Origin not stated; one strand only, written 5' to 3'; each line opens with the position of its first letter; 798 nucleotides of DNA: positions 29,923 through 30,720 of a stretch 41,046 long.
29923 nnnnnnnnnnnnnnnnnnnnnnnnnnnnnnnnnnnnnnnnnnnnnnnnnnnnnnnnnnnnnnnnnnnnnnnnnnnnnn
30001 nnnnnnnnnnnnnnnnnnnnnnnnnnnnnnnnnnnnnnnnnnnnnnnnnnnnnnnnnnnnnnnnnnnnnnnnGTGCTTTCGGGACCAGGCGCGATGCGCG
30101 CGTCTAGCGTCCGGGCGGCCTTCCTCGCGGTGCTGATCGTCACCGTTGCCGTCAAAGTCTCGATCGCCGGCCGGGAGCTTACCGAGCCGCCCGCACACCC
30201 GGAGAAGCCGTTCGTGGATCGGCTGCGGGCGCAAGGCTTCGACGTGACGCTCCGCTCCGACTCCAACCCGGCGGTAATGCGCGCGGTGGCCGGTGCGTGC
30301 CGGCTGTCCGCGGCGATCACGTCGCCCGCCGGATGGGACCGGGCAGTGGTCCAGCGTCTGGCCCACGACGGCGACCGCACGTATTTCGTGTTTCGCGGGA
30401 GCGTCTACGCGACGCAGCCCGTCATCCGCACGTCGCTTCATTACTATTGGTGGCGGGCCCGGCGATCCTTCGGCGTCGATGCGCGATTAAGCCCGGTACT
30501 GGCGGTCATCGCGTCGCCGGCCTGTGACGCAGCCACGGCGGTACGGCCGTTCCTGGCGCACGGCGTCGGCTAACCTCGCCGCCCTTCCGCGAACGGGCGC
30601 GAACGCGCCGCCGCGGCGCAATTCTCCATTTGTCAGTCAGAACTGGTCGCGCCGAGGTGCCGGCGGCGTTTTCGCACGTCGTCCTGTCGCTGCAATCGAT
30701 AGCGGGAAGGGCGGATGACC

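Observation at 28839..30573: Minimal exosortase module with a dedicated 101-aa VPGP-CTERM mini-substrate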

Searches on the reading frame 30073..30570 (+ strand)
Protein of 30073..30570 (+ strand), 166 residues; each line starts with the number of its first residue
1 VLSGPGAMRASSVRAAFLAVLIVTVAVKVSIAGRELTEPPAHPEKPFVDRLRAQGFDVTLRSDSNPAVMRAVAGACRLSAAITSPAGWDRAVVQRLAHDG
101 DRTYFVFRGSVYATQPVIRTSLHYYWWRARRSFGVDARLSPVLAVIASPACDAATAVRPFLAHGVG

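Call 3: search_protein_families(library=ncbifam, proteins=[window:30094-30570:+], max_evalue=1)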
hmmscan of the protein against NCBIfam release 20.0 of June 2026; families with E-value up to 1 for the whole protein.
seq(159 aa): 0 families

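Call 4: search_protein_families(library=pfam, proteins=[window:30094-30570:+], max_evalue=1)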
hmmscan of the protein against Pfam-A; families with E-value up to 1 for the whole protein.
seq(159 aa): 0 families

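Call 28: find_homologous_proteins(query=window:30094-30570:+, max_evalue=0.01)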
Query seq(159 aa) (159 aa): 6 proteins with E <= 0.01 among 505 candidates.
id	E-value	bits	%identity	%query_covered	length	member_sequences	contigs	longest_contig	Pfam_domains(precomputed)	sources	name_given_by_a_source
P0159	2.3e-90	318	92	100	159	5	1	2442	-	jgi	jgi:hypothetical protein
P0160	1.1e-82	293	87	99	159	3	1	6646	-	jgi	jgi:hypothetical protein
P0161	3.4e-79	282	79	100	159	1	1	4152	-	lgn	-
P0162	3.8e-71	256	72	100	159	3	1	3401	-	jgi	jgi:hypothetical protein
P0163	1.7e-18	85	51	57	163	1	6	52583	-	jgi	jgi:predicted small integral membrane protein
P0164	4.8e-18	84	36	84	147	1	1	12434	-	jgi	jgi:hypothetical protein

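Call 37: find_encoding_contigs(protein=P0163, flank=10000, max_places=2)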
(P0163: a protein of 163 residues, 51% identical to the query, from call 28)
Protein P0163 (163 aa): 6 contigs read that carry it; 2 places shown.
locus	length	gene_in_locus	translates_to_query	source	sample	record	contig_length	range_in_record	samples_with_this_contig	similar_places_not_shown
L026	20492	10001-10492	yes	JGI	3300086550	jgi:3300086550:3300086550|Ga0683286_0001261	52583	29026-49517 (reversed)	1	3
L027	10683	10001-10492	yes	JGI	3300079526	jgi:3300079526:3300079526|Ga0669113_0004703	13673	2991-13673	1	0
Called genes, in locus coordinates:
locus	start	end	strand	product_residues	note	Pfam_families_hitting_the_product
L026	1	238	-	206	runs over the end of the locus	PF00872:Transposase_mut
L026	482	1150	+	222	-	-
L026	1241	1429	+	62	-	-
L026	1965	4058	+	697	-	PF02397:Bac_transf, PF13439:Glyco_transf_4, PF13579:Glyco_trans_4_4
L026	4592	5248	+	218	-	-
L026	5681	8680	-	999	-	PF13432:TPR_16 (weak), PF14559:TPR_19 (weak), PF13432:TPR_16 (weak), PF14559:TPR_19 (weak), PF23914:TPR_CcmH_CycH, PF13432:TPR_16 (weak), PF25062:ARM_TT21_N, PF23914:TPR_CcmH_CycH, +25 more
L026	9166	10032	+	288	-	-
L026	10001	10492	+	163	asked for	-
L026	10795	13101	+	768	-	PF01656:CbiA (weak), PF10609:ParA (faint)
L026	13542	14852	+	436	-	-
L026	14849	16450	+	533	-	-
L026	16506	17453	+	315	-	PF01061:ABC2_membrane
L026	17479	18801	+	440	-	PF00005:ABC_tran, PF13304:AAA_21 (faint), PF14524:Wzt_C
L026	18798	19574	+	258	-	PF13483:Lactamase_B_3, PF12706:Lactamase_B_2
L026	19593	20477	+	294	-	PF00535:Glycos_transf_2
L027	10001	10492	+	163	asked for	-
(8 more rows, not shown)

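Call 38: find_encoding_contigs(protein=P0164, flank=10000, max_places=2)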
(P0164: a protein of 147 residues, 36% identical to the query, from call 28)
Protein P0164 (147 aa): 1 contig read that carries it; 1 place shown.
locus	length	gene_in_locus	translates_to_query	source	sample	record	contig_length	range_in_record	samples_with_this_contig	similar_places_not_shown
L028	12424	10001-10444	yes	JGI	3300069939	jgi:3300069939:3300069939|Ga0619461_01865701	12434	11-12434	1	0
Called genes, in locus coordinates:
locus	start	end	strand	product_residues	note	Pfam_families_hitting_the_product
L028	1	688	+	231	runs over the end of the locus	?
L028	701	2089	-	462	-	PF00501:AMP-binding, PF13193:AMP-binding_C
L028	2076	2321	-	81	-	-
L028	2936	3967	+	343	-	PF01522:Polysacc_deac_1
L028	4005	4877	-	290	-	-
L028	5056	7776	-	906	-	PF14559:TPR_19, PF25058:ARM_TT21 (weak), PF12895:ANAPC3 (weak), PF23914:TPR_CcmH_CycH (weak), PF13432:TPR_16, PF14559:TPR_19 (weak), PF25063:ARM_TT21_C, PF00515:TPR_1 (weak), +16 more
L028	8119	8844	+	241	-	-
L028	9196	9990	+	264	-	-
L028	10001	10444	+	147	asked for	-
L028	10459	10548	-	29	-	-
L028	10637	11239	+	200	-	PF13489:Methyltransf_23, PF13847:Methyltransf_31 (weak), PF08241:Methyltransf_11, PF08242:Methyltransf_12, PF13649:Methyltransf_25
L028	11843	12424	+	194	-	?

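Call 39: search_protein_families(library=ncbifam, proteins=[L026:9166-10032:+, L028:9196-9990:+, P0163, P0164, L026:5681-8680:-, L026:10795-13101:+, L026:13542-14852:+, L026:14849-16450:+, L028:8119-8844:+, L026:4592-5248:+], max_evalue=0.1)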
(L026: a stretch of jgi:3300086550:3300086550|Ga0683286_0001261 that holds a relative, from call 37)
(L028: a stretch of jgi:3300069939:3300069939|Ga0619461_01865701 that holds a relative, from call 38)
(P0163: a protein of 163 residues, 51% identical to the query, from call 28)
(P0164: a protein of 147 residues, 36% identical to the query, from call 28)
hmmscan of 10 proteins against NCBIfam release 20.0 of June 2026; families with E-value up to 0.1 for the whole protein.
L026:9166-10032:+ (288 aa): 3 families
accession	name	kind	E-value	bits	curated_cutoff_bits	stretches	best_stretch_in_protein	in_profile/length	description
TIGR04178.1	exo_archaeo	signature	0.00024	21.3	23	1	191-278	3-90/97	exosortase/archaeosortase family protein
TIGR02789.1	nickel_nikB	equivalog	0.0019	17.6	447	1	80-160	122-200/314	nickel ABC transporter permease subunit NikB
TIGR04124.1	archaeo_artE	exception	0.078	13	95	0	174-273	50-141/153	archaeosortase family protein ArtE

L028:9196-9990:+ (264 aa): 1 family
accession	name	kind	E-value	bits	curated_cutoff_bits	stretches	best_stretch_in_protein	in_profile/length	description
TIGR04178.1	exo_archaeo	signature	0.002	18.4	23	1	167-251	3-91/97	exosortase/archaeosortase family protein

P0163 (163 aa): 0 families

P0164 (147 aa): 0 families

L026:5681-8680:- (999 aa): 35 families (the best 25 are shown)
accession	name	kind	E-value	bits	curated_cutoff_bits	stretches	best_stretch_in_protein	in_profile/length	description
TIGR02917.1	PEP_TPR_lipo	equivalog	1.3e-98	331.1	312.2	5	48-452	340-734/899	XrtA/PEP-CTERM system TPR-repeat protein PrsT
NF040959.1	MamA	equivalog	1.8e-56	190.9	200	10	36-165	36-162/204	magnetosome protein MamA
TIGR02521.1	type_IV_pilW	equivalog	4.2e-40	137.8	154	7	174-344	32-204/234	type IV pilus biogenesis/stability protein PilW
NF033920.0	C39_PA2778_fam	equivalog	2.7e-35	122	150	7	185-266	167-249/255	PA2778 family cysteine peptidase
TIGR00540.1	TPR_hemY_coli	hypoth_equivalog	1.4e-31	109.6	142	5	104-232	260-384/385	heme biosynthesis-associated TPR protein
TIGR02552.1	LcrH_SycD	equivalog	2.3e-29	101.8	104.8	2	418-486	49-117/136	SycD/LcrH family type III secretion system chaperone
NF033758.1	gliding_GltE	equivalog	4e-29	101.8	225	4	365-567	130-334/411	adventurous gliding motility TPR repeat lipoprotein GltE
TIGR02795.1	tol_pal_ybgF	equivalog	4.8e-28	98.1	90.1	4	419-480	37-101/119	tol-pal system protein YbgF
NF052415.1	T3SS_chap_SctY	equivalog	3.1e-25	88.8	70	6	389-481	8-103/106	type III secretion apparatus assembly chaperone SctY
NF047371.1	FlcA_CTERM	equivalog_domain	8.5e-25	87.3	300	4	306-721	119-535/646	periplasmic flagellar collar protein FlcA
NF033762.1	social_mot_Tgl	equivalog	5.3e-24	84.9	225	4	575-685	49-162/252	social motility TPR repeat lipoprotein Tgl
TIGR00990.1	3a0801s09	subfamily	5.3e-23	81.5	757.25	2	501-679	306-487/615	mitochondrial import receptor subunit TOM70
NF008757.0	PRK11788.1-5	equivalog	1.3e-22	80.6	363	5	499-642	190-334/388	lipopolysaccharide assembly protein LapB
TIGR04510.1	mod_pep_cyc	subfamily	7.2e-20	71.1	400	3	525-786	401-655/814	putative peptide modification system cyclase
NF047507.1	TPR_BatC_Lepto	exception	1.1e-16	61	175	2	39-141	26-132/214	TPR repeat-containing protein BatC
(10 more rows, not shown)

L026:10795-13101:+ (768 aa): 19 families
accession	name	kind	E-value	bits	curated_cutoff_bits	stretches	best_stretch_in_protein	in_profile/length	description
TIGR01005.1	eps_transp_fam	subfamily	9.5e-108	361.3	411.7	1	30-754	10-727/754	exopolysaccharide transport protein family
TIGR03017.1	EpsF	equivalog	7.1e-42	143.6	422.75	1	30-488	6-443/444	chain length determinant protein EpsF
NF007350.0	PRK09841.1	equivalog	9.9e-33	113.2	1248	2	330-762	312-722/726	tyrosine-protein kinase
TIGR01007.1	eps_fam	subfamily_domain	8.3e-32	110.4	108.05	1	548-746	2-194/204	polysaccharide biosynthesis tyrosine autokinase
TIGR03018.1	pepcterm_TyrKin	hypoth_equivalog_domain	8.5e-29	100.4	230.65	1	537-740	3-207/207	XrtA-associated tyrosine autokinase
NF008568.0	PRK11519.1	equivalog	2.1e-28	99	1068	1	375-760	356-716/720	tyrosine-protein kinase Wzc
TIGR03007.1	pepcterm_ChnLen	equivalog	6.6e-18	64.2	278.85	2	144-405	100-340/498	XrtA system polysaccharide chain length determinant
TIGR03029.1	EpsG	equivalog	1.4e-17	63.7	313.8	1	540-740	78-273/274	chain length determinant protein tyrosine kinase EpsG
TIGR01969.1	minD_arch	subfamily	1.2e-09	37.7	201.75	1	569-744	2-172/251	cell division ATPase MinD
TIGR01968.1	minD_bact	equivalog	1.2e-07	31.3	212.9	1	568-709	2-140/261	septum site-determining protein MinD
NF041136.1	MrpORP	equivalog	8.6e-06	25.3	450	1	568-616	6-53/365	iron-sulfur cluster carrier protein MrpORP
TIGR01006.1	polys_exp_MPA1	subfamily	1.5e-05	24.5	296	1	397-489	129-222/226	CspC family polysaccharide chain length determinant protein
NF047398.1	AAA_KGGVGR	domain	0.00014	22.2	90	1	580-632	15-69/190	KGGVGR-motif variant AAA ATPase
NF008079.0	PRK10818.1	equivalog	0.00035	20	508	1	568-686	3-120/270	septum site-determining protein MinD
NF041546.1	ParA_partition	equivalog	0.00042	19.9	180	1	580-609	12-40/203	ParA family partition ATPase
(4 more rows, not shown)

L026:13542-14852:+ (436 aa): 2 families
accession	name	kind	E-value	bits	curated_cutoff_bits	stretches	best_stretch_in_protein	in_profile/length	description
NF007640.0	PRK10307.1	subfamily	4.7e-13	48.8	276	1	215-369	228-375/411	WcaI family glycosyltransferase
TIGR04007.1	wcaI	equivalog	1.9e-08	33.4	800.45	1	215-371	230-379/407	colanic acid biosynthesis glycosyltransferase WcaI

L026:14849-16450:+ (533 aa): 0 families

L028:8119-8844:+ (241 aa): 0 families

L026:4592-5248:+ (218 aa): 0 families

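Call 41: predict_structure(alignment_id=A2)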
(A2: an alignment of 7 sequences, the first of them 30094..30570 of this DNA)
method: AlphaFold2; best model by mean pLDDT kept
length: 159 residues; sequences in the alignment: 7
mean_pLDDT: 79.1   pTM: 0.69
mean pLDDT of the five models: 79.1, 77.5, 75.5, 75.2, 71.0
residues with pLDDT >= 90: 26; 70-90: 103; 50-70: 26; < 50: 4
segments of 3 or more residues with pLDDT < 50: 26-28
pLDDT, mean of each block of 10 residues (from residue 1): 70 72 52 68 88 82 91 83 81 90 87 87 78 86 85 65
secondary structure, 60 per line:
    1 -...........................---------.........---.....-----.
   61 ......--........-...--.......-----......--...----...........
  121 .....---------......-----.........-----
elements in order: H2-28 H38-46 E50-54 E60-66 E69-76 H83-89 E95-100 E103-105 H110-125 E135-140 H146-154

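Call 42: search_protein_families(library=ncbifam, proteins=[L026:482-1150:+, L026:4592-5248:+, L028:8119-8844:+], max_evalue=10)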
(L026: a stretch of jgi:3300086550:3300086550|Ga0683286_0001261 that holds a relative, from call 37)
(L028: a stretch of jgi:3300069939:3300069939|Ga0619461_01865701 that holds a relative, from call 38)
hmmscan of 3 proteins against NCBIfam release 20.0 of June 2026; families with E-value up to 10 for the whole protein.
L026:482-1150:+ (222 aa): 0 families

L026:4592-5248:+ (218 aa): 0 families

L028:8119-8844:+ (241 aa): 2 families
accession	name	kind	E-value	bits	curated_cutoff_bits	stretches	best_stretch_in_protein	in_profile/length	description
NF045529.2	Heimdall-CTERM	domain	0.18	12.3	24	1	214-230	10-26/26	Heimdall-CTERM domain-containing surface protein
NF041559.1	BTH_I2691_fam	subfamily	1.5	7.2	150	1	133-195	727-786/858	T6SS effector BTH_I2691 family protein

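Call 48: fold_search(model_id=the predicted structure, library=pdb)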
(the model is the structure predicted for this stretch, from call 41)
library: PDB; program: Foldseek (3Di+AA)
matches with E <= 10: 304; with E <= 0.001: 0
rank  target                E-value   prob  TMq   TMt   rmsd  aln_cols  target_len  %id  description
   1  8tah_D                3.3e-01  0.25  0.30  0.18  11.3       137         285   11  Cryo-EM structure of Cortactin-bound to Arp2/3 complex (released 2023-09-27)
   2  8uy2_A                3.7e-01  0.12  0.22  0.09  13.8       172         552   13  Methylenetetrahydrofolate reductase from Chaetomium thermophilum DSM 1495, AdoMet-bound, Inhibited (T) State (released 2024-06-19)
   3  8jzt_D                4.5e-01  0.12  0.21  0.25  16.9       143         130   12  The sigF and anti-sigma factor complex (released 2024-10-16)
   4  8uy2_B                4.5e-01  0.10  0.22  0.09  14.6       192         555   12  Methylenetetrahydrofolate reductase from Chaetomium thermophilum DSM 1495, AdoMet-bound, Inhibited (T) State (released 2024-06-19)
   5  8uy2_C                5.0e-01  0.11  0.22  0.09  13.8       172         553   13  Methylenetetrahydrofolate reductase from Chaetomium thermophilum DSM 1495, AdoMet-bound, Inhibited (T) State (released 2024-06-19)
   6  2pk0_D                5.4e-01  0.05  0.17  0.13  17.6       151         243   10  Structure of the S. agalactiae serine/threonine phosphatase at 2.65 resolution (released 2007-06-12)
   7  8uy1_D                9.8e-01  0.07  0.23  0.09  15.5       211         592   11  Methylenetetrahydrofolate reductase from Chaetomium thermophilum DSM 1495, Active (R) State (released 2024-06-19)
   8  1j0j_A                1.0e+00  0.10  0.20  0.07  11.3       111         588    8  Crystal structure of neopullulanase E357Q complex with maltotetraose (released 2003-01-28)
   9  8uy1_B                1.1e+00  0.07  0.24  0.09  15.3       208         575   12  Methylenetetrahydrofolate reductase from Chaetomium thermophilum DSM 1495, Active (R) State (released 2024-06-19)
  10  3jv1                  1.2e+00  0.08  0.15  0.13  12.8        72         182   14  Crystal structure of the Trypanosoma brucei p22 protein (released 2010-04-14)
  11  28oq_A                1.3e+00  0.08  0.23  0.15  10.8       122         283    7  Protein Kinaze domain PAK1 complexed with NVS inhibitor (released 2026-04-01)
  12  8jzt_B                1.3e+00  0.07  0.21  0.25  15.7       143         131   12  The sigF and anti-sigma factor complex (released 2024-10-16)
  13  6vu7_C                1.3e+00  0.07  0.21  0.23  10.4       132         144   11  Crystal structure of YbjN, a putative transcription regulator from E. coli (released 2020-03-11)
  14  8uy1_C                1.3e+00  0.06  0.22  0.08  15.4       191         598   11  Methylenetetrahydrofolate reductase from Chaetomium thermophilum DSM 1495, Active (R) State (released 2024-06-19)
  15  8r4v_C                1.4e+00  0.10  0.23  0.13   7.5       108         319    9  Structure of Salt-inducible kinase 3 in complex with inhibitor (released 2024-03-27)
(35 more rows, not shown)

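Call 62: list_cluster_members(proteins=[P0001, P0262, window:30073-30570:+, window:30094-30570:+, P0009, P0190])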
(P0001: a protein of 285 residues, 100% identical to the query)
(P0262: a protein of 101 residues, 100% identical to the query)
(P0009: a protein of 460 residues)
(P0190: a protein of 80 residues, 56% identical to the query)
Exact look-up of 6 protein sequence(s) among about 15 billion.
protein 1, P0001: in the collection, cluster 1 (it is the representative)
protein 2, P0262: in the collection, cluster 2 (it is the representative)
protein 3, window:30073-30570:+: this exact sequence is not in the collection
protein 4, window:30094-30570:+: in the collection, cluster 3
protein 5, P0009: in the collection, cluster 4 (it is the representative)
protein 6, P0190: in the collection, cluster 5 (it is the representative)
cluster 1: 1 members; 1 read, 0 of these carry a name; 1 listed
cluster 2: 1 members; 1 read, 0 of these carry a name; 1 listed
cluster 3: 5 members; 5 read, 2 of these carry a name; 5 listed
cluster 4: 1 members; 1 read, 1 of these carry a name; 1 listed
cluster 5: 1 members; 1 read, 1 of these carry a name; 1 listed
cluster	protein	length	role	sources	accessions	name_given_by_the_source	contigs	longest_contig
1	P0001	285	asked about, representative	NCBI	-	-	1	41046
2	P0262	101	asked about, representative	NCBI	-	-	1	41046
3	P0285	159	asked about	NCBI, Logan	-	-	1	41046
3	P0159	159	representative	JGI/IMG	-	hypothetical protein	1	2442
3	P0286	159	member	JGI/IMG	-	hypothetical protein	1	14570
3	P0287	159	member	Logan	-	-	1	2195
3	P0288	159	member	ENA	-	-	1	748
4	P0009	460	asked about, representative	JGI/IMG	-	hypothetical protein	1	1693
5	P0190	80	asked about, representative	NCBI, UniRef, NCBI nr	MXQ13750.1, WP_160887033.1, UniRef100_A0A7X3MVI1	hypothetical protein [Microvirga makkahensis] | MYXO-CTERM domain-containing protein n=1 Tax=Microvirga makkahensis TaxID=1128670 ...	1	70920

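Call 80: search_protein_families(library=pfam, alignment_id=A6, max_evalue=1)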
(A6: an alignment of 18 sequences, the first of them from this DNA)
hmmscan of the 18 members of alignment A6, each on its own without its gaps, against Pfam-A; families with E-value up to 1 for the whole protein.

A. member 1, seq(159 aa): 0 families

B. families by the number of members that match (of 18 scanned): 5 families
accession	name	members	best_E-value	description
PF06232.16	ATS3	1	0.1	Embryo-specific protein 3, (ATS3)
PF17830.6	STI1-HOP_DP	1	0.18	STI1/HOP, DP domain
PF21981.2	RecX_HTH3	1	0.2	RecX, third three-helix domain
PF09286.16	Pro-kuma_activ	1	0.24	Pro-kumamolisin, activation domain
PF02613.20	Nitrate_red_del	1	0.26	Nitrate reductase delta subunit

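Call 81: search_solved_structures(query=A6, max_evalue=10)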
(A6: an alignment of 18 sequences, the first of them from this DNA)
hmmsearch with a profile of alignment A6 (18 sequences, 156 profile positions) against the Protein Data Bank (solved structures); distinct sequences matched with E-value up to 10: 1.
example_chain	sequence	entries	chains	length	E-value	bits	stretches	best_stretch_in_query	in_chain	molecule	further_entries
9cc5_A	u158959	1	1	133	1.5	11.6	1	10-56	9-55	Amylin-NHO-22 Binder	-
